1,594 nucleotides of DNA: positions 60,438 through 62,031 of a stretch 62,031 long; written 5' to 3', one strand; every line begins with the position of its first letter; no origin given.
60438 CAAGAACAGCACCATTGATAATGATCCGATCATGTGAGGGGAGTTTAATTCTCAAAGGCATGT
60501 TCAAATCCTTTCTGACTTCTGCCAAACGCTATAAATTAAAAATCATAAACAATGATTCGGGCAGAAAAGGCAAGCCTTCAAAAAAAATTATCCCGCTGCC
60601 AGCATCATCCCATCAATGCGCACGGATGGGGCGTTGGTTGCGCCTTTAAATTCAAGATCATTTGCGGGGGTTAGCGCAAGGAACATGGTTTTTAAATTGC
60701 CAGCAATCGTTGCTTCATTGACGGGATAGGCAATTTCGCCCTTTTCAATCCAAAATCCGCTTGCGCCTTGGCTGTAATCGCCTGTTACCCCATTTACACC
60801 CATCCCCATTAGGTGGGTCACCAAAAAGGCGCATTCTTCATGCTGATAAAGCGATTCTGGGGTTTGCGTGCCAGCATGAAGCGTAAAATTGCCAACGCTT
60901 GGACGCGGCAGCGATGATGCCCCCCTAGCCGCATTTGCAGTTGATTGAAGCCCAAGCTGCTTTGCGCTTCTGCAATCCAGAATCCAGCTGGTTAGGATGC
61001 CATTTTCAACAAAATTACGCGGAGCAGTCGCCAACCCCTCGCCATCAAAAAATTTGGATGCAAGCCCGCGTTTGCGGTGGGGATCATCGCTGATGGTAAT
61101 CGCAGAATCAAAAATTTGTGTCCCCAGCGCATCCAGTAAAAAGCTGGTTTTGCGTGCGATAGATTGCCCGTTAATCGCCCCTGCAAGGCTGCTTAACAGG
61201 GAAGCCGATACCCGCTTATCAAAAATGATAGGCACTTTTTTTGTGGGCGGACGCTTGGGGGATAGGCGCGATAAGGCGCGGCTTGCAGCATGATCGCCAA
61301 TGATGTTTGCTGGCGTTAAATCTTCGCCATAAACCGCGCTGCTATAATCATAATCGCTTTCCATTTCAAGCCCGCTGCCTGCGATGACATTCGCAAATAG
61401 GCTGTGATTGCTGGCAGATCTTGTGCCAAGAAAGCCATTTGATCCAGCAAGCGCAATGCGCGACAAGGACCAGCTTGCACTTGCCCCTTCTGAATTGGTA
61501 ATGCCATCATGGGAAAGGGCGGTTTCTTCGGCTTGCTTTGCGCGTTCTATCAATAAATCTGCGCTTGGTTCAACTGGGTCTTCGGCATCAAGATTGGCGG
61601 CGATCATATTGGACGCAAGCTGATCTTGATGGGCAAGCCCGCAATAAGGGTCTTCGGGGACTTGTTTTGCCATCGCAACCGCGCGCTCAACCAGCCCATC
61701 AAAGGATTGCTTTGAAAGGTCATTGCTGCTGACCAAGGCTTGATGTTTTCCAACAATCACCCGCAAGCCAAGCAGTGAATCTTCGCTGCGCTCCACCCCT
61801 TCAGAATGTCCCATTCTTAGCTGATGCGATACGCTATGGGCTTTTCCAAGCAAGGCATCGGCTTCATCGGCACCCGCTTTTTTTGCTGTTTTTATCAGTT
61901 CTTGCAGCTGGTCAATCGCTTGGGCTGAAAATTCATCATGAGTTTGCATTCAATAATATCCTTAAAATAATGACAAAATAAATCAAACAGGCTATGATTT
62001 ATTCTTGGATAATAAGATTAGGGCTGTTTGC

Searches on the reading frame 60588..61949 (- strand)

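Call 80: search_protein_families(library=ncbifam, proteins=[window:60588-61949:-], max_evalue=1e-20)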
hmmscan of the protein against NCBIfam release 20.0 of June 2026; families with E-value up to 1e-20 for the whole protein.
window:60588-61949:- (453 aa): 1 family
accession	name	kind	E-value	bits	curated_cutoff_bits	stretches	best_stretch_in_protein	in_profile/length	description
NF008268.0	PRK11040.1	equivalog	3.3e-97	326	438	1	23-451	25-444/446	metalloprotease PmbA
